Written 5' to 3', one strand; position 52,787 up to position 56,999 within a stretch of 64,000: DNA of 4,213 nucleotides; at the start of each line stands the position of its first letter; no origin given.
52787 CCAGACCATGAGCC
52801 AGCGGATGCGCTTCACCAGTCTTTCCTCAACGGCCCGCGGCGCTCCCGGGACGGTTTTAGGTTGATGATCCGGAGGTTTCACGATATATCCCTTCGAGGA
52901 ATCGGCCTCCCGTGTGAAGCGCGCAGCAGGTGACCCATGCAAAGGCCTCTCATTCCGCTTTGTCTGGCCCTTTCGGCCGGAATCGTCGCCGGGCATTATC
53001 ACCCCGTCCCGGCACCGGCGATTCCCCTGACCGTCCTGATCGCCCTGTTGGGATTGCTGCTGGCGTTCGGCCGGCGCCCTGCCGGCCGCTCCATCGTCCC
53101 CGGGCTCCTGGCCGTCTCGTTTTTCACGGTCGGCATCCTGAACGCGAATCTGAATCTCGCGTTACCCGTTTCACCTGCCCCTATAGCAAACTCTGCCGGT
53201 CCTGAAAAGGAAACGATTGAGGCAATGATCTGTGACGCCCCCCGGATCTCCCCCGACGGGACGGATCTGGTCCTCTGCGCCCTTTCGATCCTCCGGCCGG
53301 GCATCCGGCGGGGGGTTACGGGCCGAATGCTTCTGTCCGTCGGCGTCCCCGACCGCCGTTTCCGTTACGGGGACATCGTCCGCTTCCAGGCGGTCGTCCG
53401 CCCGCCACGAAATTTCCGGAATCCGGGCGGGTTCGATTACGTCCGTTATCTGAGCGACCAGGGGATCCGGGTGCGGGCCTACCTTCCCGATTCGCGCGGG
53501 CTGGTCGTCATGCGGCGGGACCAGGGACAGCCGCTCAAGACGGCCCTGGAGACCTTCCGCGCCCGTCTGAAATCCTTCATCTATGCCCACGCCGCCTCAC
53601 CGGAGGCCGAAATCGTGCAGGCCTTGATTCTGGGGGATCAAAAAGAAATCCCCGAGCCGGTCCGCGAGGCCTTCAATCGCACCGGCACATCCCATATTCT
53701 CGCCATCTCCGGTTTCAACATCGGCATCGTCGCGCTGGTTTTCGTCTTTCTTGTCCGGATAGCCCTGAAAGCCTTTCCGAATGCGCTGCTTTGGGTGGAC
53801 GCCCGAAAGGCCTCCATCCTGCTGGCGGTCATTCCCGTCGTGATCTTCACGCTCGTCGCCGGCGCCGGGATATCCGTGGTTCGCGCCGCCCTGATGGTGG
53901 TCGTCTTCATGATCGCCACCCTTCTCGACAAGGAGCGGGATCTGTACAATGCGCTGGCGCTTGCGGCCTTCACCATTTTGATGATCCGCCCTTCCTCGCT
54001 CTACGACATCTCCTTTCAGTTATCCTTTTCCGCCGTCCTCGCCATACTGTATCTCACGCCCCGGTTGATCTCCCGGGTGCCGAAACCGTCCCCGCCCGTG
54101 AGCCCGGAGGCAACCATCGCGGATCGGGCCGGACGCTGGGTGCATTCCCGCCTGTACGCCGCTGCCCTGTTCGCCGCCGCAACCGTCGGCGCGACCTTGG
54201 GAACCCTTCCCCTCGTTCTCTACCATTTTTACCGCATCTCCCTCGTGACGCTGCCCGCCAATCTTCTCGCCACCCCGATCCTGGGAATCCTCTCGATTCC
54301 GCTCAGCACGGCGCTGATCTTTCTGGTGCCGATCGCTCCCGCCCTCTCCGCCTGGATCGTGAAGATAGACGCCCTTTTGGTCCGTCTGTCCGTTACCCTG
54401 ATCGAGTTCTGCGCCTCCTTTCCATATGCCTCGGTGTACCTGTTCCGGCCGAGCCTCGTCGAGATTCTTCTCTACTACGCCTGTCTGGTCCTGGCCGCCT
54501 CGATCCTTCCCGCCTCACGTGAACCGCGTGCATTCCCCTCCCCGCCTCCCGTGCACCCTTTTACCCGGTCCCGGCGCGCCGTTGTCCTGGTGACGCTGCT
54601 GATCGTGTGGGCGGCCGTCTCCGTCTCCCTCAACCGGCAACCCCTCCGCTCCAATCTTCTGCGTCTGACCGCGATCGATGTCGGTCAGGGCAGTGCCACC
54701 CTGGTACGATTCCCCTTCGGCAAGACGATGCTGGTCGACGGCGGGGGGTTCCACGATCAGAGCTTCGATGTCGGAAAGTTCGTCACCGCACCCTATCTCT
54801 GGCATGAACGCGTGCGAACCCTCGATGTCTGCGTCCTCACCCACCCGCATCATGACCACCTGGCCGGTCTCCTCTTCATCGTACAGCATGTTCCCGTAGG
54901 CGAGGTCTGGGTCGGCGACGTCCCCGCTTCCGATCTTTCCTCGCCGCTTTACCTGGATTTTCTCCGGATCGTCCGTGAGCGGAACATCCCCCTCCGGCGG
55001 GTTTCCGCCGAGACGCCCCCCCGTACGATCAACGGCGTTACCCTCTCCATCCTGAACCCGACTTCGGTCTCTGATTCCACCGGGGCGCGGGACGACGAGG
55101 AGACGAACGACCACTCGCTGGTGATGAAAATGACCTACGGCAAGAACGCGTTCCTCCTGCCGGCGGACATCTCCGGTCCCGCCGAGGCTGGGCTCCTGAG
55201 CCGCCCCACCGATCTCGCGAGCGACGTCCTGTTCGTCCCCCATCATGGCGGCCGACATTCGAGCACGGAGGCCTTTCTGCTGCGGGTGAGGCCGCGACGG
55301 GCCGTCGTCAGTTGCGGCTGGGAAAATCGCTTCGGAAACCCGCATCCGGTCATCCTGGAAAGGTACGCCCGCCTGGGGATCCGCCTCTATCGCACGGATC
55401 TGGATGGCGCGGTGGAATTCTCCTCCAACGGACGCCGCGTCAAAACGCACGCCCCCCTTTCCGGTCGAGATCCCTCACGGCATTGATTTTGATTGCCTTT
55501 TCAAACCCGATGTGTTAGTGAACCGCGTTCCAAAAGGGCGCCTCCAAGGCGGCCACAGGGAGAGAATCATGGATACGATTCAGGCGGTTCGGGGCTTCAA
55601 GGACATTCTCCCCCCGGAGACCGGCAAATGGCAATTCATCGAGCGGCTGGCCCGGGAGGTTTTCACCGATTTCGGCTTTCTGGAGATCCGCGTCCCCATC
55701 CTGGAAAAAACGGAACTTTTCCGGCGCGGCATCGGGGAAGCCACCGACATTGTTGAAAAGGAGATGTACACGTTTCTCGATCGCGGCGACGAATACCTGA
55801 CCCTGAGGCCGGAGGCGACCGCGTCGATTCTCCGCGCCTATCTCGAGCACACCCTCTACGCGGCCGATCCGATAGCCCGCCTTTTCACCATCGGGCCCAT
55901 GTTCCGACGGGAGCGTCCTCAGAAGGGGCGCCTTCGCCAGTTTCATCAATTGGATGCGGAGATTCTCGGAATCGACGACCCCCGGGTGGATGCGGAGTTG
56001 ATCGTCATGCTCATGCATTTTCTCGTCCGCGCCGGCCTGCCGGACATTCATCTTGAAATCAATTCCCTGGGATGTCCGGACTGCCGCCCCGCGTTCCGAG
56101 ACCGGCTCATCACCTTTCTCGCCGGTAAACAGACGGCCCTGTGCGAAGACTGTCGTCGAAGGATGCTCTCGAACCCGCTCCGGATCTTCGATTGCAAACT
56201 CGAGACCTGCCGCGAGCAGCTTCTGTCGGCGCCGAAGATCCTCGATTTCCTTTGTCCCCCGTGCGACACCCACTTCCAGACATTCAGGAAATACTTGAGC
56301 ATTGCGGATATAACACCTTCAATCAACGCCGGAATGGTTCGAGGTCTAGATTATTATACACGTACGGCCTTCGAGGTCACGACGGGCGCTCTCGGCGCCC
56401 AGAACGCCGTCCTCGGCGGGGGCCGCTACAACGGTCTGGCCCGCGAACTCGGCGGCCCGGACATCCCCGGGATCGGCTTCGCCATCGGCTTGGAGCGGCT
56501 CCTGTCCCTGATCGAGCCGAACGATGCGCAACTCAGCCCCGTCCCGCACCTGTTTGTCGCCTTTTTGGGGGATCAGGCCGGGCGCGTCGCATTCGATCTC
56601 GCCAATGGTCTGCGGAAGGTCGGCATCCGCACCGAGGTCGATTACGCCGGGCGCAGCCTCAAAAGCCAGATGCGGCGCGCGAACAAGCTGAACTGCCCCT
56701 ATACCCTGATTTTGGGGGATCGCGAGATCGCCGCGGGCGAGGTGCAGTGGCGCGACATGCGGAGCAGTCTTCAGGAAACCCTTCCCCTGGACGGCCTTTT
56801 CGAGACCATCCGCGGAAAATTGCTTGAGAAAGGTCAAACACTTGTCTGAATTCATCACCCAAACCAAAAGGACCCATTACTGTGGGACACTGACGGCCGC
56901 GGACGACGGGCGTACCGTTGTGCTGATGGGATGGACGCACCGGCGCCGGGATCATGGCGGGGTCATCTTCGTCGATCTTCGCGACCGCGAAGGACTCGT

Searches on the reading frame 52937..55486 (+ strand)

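Call 51: search_protein_families(library=pfam, proteins=[window:52937-55486:+], max_evalue=0.01)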
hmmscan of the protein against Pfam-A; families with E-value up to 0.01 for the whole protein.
window:52937-55486:+ (849 aa): 4 families
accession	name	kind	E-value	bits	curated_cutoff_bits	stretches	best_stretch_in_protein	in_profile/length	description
PF03772.21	Competence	-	6e-67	226.3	23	1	230-522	1-265/270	Competence protein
PF13567.11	DUF4131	-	2.8e-26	92.6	31.6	1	25-186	4-162/165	Domain of unknown function (DUF4131)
PF00753.33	Lactamase_B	-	1.4e-12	48.5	22.7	1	581-794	2-195/196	Metallo-beta-lactamase superfamily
PF12706.13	Lactamase_B_2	-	0.00022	21.3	27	1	623-760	25-159/200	Beta-lactamase superfamily domain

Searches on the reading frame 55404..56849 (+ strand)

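Call 51: search_protein_families(library=pfam, proteins=[window:55404-56849:+], max_evalue=0.01)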
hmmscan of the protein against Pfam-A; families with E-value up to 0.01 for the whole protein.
window:55404-56849:+ (481 aa): 5 families
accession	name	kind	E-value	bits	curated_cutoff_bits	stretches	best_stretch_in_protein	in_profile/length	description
PF13393.11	tRNA-synt_His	-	9e-40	137.2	25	1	64-366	1-308/308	Histidyl-tRNA synthetase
PF03129.25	HGTP_anticodon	-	4.4e-16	59.3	21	1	384-470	3-92/94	Anticodon binding domain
PF00587.30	tRNA-synt_2b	-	2.8e-13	50.8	29.3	1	122-370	1-175/179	tRNA synthetase class II core domain (G, H, P, S and T)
PF00152.25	tRNA-synt_2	-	2.3e-07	30.6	25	1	81-194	30-128/308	tRNA synthetases class II (D, K and N)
PF01409.25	tRNA-synt_2d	-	0.00082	19.4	19.8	1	84-207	27-150/246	tRNA synthetases class II core domain (F)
